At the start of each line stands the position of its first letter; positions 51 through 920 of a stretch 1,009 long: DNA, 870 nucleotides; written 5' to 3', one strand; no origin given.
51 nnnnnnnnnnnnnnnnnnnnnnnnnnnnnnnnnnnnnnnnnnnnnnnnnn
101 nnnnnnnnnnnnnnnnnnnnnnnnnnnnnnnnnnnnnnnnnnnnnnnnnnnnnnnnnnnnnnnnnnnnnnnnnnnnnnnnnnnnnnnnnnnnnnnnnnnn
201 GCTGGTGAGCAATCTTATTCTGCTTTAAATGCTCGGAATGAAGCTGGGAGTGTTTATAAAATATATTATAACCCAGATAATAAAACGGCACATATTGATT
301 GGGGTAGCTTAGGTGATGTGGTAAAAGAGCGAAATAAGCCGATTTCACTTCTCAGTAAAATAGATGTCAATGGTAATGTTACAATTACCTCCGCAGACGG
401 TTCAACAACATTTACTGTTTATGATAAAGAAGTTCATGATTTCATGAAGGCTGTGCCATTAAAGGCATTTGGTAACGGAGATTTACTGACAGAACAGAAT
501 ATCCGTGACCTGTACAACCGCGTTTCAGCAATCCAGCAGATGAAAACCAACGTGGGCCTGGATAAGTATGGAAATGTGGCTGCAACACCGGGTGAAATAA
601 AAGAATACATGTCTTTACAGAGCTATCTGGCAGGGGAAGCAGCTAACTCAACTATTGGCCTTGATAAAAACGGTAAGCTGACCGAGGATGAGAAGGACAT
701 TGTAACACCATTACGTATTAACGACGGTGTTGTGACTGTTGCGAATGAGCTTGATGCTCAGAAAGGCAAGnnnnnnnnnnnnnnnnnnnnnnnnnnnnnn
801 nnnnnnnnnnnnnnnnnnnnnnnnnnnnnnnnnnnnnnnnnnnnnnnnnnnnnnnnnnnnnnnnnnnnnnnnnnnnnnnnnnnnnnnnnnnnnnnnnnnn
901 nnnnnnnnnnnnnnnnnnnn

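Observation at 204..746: Passenger region between signal peptide and stalk shows no recognisable YadA head repeats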

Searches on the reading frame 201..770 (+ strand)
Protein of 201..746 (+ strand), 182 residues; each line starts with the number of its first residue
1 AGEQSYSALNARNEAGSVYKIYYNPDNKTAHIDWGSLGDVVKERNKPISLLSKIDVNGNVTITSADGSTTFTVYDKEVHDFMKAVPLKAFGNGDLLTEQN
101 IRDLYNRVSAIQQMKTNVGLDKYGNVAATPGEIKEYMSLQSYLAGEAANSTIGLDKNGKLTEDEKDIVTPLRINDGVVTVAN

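Call 14: find_homologous_proteins(query=window:201-746:+, max_evalue=0.001)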
Query seq(182 aa) (182 aa): 93 proteins with E <= 0.001 among 175 candidates.
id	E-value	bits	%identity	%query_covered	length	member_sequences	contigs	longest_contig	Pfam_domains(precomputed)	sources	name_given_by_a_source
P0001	4.0e-103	361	94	100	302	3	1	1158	-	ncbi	ncbi:hypothetical protein, partial [Escherichia coli]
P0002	4.4e-103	360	91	100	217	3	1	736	-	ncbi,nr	ncbi:TPA: hypothetical protein ROA38_005075, partial [Escherichia coli]|nr:hypothetical protein [Esc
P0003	2.0e-102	358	93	100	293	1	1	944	-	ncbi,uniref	ncbi:hypothetical protein, partial [Escherichia coli]|uniref:hypothetical protein n=1 Tax=Escherichi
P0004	1.3e-96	339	87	100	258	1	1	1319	-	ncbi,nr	ncbi:hypothetical protein IDG43_004891, partial [Escherichia coli]|nr:hypothetical protein [Escheric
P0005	2.0e-96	339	87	99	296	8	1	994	-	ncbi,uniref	ncbi:hypothetical protein L1034_25345, partial [Escherichia coli]|uniref:hypothetical protein n=1 Ta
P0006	4.6e-96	338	87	100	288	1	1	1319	-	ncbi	ncbi:TPA: hypothetical protein ACNTPY_005309, partial [Escherichia coli]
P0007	1.4e-89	316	84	99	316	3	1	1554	-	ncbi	ncbi:hypothetical protein IXX59_24925, partial [Escherichia coli]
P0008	3.3e-85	302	80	99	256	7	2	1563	-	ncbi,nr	ncbi:TPA: hypothetical protein JLJ59_005047, partial [Escherichia coli]|nr:hypothetical protein [Esc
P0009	3.3e-84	299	82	97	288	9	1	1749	-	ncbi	ncbi:TPA: hypothetical protein ACHGZU_005091, partial [Escherichia coli]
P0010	6.2e-84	298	79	100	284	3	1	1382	-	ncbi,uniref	ncbi:hypothetical protein, partial [Escherichia coli]|uniref:hypothetical protein n=1 Tax=Escherichi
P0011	3.0e-83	296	79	97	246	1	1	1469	-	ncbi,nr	ncbi:hypothetical protein CCT19_27315, partial [Escherichia coli]|nr:hypothetical protein [Escherich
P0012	1.0e-82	294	78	100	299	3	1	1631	-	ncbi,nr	ncbi:hypothetical protein E3N34_27305, partial [Escherichia coli]|nr:hypothetical protein [Escherich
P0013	9.4e-81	288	79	97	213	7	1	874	-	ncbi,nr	ncbi:TPA: hypothetical protein OZT82_004862, partial [Escherichia coli]|nr:hypothetical protein [Esc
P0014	1.5e-77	277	85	84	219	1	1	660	-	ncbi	ncbi:hypothetical protein ACUV99_005270, partial [Escherichia coli]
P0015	3.1e-77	276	77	97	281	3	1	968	-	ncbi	ncbi:hypothetical protein ACCJ70_005179, partial [Escherichia coli]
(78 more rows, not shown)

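Call 20: search_dna_similar(query=window:201-746:+, collection=phages, mode=protein, max_evalue=0.01, max_rows=40)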
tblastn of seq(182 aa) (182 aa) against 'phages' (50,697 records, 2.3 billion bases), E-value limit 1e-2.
Records with a match: 1; places in all: 1; records where one place covers at least 80% of the query: 1.
Best place of each record, by identity: 80-90% 1.
By first word of the organism name: Enterobacterial 1.
By host as written in the record: Escherichia coli ECOR-9 1.
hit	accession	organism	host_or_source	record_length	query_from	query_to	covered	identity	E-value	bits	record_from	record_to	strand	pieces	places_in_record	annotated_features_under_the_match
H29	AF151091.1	Enterobacterial phage P-EibA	Escherichia coli ECOR-9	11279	1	152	84%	80.9%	2e-75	250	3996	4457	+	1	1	eibA: immunoglobulin-binding protein EibA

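Call 32: search_protein_representatives(protein=window:201-746:+)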
Query: 182 residues. Proteins with E-value up to 0.001 (for the whole library): 9; up to 1e-10: 7; up to 1e-30: 4. The best 9 are listed.
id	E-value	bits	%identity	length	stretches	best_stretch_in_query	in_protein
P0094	3.6e-53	196.3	70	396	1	6-155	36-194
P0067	6.8e-52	192.1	67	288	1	6-155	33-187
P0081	2.4e-44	167.6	54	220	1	3-181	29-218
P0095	4.4e-44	166.7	51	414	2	1-181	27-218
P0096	4.1e-12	62.7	88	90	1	141-182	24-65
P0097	5.8e-12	62.2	40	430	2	18-118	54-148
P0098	3.4e-11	59.7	42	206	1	11-118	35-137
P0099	4.7e-05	39.7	38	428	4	15-72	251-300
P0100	9.8e-05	38.7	30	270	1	15-180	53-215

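Call 38: search_solved_structures(query=A2, max_evalue=10, show_alignments=2)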
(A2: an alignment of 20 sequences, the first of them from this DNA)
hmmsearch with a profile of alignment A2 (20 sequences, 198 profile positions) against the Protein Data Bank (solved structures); distinct sequences matched with E-value up to 10: 22.
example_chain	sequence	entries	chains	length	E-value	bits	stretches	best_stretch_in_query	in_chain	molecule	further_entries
7evf_AA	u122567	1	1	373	0.13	15.3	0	54-75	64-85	PQQ_3 domain-containing protein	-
7dxn_A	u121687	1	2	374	0.13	15.3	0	54-75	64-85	Membrane associated protein kinase with beta-propeller domain, pyrrolo-quinoline quinone b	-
1sxw_A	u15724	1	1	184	0.18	14.8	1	7-79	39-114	Nitrophorin 4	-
1sxu_A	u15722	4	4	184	0.18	14.8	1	7-79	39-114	Nitrophorin 4 | Nitrophorin-4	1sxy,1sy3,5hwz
1d2u_A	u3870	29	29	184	0.19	14.8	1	7-79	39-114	NITROPHORIN 4 | PROTEIN (NITROPHORIN 4) | Nitrophorin-4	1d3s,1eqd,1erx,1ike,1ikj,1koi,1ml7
4gnw_A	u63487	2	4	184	0.19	14.7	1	8-79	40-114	Nitrophorin-4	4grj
3fll_A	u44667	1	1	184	0.2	14.7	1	8-79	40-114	Nitrophorin-4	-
6elu_A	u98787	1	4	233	0.21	14.6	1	78-178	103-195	Serum resistance associated; VSG protein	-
2ofr_X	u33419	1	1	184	0.24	14.4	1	7-78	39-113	Nitrophorin-4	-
2at3_X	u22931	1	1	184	0.25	14.4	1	7-91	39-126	Nitrophorin 4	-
7eq5_A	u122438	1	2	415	0.25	14.4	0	54-75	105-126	Membrane associated protein kinase with beta-propeller domain, pyrrolo-quinoline quinone b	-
2oze_A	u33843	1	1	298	0.27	14.3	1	24-87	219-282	Orf delta'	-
6tjd_A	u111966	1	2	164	0.28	14.2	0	45-70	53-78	Cake4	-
1sxx_A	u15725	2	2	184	0.31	14.1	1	7-79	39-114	Nitrophorin 4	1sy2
2at0_X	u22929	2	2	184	0.31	14.1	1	7-77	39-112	Nitrophorin 4 | Nitrophorin-4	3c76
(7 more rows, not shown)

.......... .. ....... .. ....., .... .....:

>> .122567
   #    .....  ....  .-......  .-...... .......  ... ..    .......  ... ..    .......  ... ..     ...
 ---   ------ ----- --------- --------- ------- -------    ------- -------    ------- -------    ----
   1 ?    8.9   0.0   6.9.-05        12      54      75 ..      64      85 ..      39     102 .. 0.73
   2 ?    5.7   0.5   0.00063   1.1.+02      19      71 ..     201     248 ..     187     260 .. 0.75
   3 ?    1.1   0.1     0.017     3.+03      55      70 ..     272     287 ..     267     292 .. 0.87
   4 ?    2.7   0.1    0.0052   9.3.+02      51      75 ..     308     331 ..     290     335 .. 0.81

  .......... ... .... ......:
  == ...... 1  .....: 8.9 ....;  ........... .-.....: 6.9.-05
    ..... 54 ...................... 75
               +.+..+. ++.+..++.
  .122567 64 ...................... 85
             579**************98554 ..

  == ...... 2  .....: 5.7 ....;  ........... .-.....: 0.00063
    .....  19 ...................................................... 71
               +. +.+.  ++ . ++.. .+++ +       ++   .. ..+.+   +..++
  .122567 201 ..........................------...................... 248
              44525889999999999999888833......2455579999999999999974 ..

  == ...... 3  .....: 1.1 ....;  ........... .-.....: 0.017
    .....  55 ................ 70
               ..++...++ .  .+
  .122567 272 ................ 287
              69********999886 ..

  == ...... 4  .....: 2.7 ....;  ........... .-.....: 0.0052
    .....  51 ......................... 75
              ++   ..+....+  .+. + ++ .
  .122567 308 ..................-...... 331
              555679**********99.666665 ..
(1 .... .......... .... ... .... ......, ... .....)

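Call 41: predict_structure(alignment_id=A2)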
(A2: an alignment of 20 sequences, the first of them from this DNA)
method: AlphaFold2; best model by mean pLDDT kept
length: 190 residues; sequences in the alignment: 20
mean_pLDDT: 81.9   pTM: 0.65
mean pLDDT of the five models: 81.9, 81.7, 81.4, 80.7, 80.7
residues with pLDDT >= 90: 85; 70-90: 70; 50-70: 23; < 50: 12
segments of 3 or more residues with pLDDT < 50: 175-177, 182-190
pLDDT, mean of each block of 10 residues (from residue 1): 87 90 94 92 93 95 86 93 83 76 95 87 88 86 68 76 75 52 39
secondary structure, 60 per line:
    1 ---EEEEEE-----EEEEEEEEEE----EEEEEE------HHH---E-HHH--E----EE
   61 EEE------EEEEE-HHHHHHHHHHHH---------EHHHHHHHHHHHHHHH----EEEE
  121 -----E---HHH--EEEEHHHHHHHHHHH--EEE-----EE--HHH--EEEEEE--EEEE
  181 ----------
elements in order: E4-9 E15-24 E29-34 E59-63 E70-74 H76-87 H98-112 E117-120 E135-138 H139-149 E152-154 E169-174 E177-180

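Call 60: fold_search(model_id=the predicted structure, library=afdb50)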
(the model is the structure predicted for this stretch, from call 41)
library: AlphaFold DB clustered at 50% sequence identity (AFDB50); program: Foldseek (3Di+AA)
matches with E <= 10: 270; with E <= 0.001: 10
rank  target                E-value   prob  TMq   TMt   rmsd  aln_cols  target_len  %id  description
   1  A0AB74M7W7            5.5e-23  1.00  0.67  0.48  26.2       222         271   57  Immunoglobulin-binding protein from prophage P-EibA (Fragment) [Escherichia coli]
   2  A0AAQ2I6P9            1.2e-20  1.00  0.72  0.48   8.4       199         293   49  Uncharacterized protein (Fragment) [Escherichia coli]
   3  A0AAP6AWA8            1.7e-19  1.00  0.66  0.33   9.5       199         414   48  YadA C-terminal domain-containing protein [Escherichia coli]
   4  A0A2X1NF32            5.2e-10  1.00  0.52  0.25  32.8       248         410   24  Immunoglobulin-binding protein from prophage P-EibD [Escherichia coli]
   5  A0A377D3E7            1.1e-09  1.00  0.52  0.32  31.1       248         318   24  Immunoglobulin-binding protein from prophage P-EibD [Escherichia coli]
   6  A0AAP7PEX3            2.8e-07  1.00  0.48  0.28  13.7       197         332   21  Trimeric autotransporter adhesin YadA-like C-terminal membrane anchor domain-containing protein [Escherichia coli]
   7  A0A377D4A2            5.4e-06  1.00  0.47  0.59   3.0       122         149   21  Immunoglobulin-binding protein from prophage P-EibA [Escherichia coli]
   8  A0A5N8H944            3.2e-05  1.00  0.25  0.16  20.4       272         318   14  Uncharacterized protein (Fragment) [Escherichia coli]
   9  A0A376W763            3.9e-05  1.00  0.48  0.54   5.7       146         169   21  Immunoglobulin-binding protein from prophage P-EibA [Escherichia coli]
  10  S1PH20                7.4e-05  1.00  0.42  0.48   4.1       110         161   24  Uncharacterized protein [Escherichia coli KTE182]
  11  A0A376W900            3.0e-03  1.00  0.29  0.17  42.0       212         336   18  Immunoglobulin-binding protein from prophage P-EibD [Escherichia coli]
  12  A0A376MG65            3.2e-02  1.00  0.19  0.14  32.4       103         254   31  Immunoglobulin-binding protein from prophage P-EibA [Escherichia coli]
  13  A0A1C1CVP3            1.0e-01  0.63  0.22  0.05  14.1       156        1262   13  Sentrin-specific protease 7 [Cladophialophora carrionii]
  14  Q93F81                1.4e-01  1.00  0.36  0.15   4.6       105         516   19  STEC autoagglutinating adhesin [Escherichia coli]
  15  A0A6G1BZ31            4.6e-01  0.33  0.16  0.14   8.7        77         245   13  non-specific serine/threonine protein kinase [Oryza meyeriana var. granulata]
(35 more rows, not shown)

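Call 74: fold_search(model_id=the predicted structure, library=pdb)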
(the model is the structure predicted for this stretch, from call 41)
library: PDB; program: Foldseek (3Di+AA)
matches with E <= 10: 352; with E <= 0.001: 0
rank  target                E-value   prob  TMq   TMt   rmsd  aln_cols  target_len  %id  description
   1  3a98_B                4.8e-02  0.33  0.19  0.19  14.9       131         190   17  Crystal structure of the complex of the interacting regions of DOCK2 and ELMO1 (released 2010-10-27)
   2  2vsz_B                1.6e-01  0.21  0.18  0.22  11.6       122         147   13  Crystal Structure of the ELMO1 PH domain (released 2009-03-10)
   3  6u42_6T               3.9e-01  0.03  0.15  0.07  21.9       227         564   14  Natively decorated ciliary doublet microtubule (released 2019-11-13)
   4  8glv_6U               4.1e-01  0.04  0.16  0.07  24.0       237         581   13  96-nm repeat unit of doublet microtubules from Chlamydomonas reinhardtii flagella (released 2023-05-31)
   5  6u42_6X               4.4e-01  0.03  0.15  0.07  22.6       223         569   14  Natively decorated ciliary doublet microtubule (released 2019-11-13)
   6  6u42_6Y               4.6e-01  0.03  0.15  0.07  22.4       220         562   14  Natively decorated ciliary doublet microtubule (released 2019-11-13)
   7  2vsz_A                5.5e-01  0.14  0.19  0.23  10.7       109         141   16  Crystal Structure of the ELMO1 PH domain (released 2009-03-10)
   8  8kbf_B                5.5e-01  0.12  0.19  0.26  13.4       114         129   10  Structure of CbTad1 complexed with 1',3'-cADPR and cA3 (released 2024-08-07)
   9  1l0q_A                6.2e-01  0.07  0.18  0.10  19.2       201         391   12  Tandem YVTN beta-propeller and PKD domains from an archaeal surface layer protein (released 2002-11-06)
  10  6u42_6Z               6.6e-01  0.02  0.15  0.07  21.9       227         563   14  Natively decorated ciliary doublet microtubule (released 2019-11-13)
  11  8glv_6W               7.0e-01  0.02  0.13  0.06  23.8       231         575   14  96-nm repeat unit of doublet microtubules from Chlamydomonas reinhardtii flagella (released 2023-05-31)
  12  6f24_MODEL_1_A        8.9e-01  0.13  0.18  0.26   8.7        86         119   16  PH domain from PfAPH (released 2018-12-12)
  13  3puy_F                9.4e-01  0.04  0.15  0.07  18.9       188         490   12  Crystal Structure of an outward-facing MBP-Maltose transporter complex bound to AMP-PNP after crystal soaking of the p (released 2011-05-18)
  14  4had_B                9.4e-01  0.03  0.12  0.07  16.5       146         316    6  Crystal structure of probable oxidoreductase protein from Rhizobium etli CFN 42 (released 2012-10-10)
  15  4mac_B                1.0e+00  0.13  0.13  0.26  13.1        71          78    7  Crystal structure of CIDE-N domain of FSP27 (released 2014-07-02)
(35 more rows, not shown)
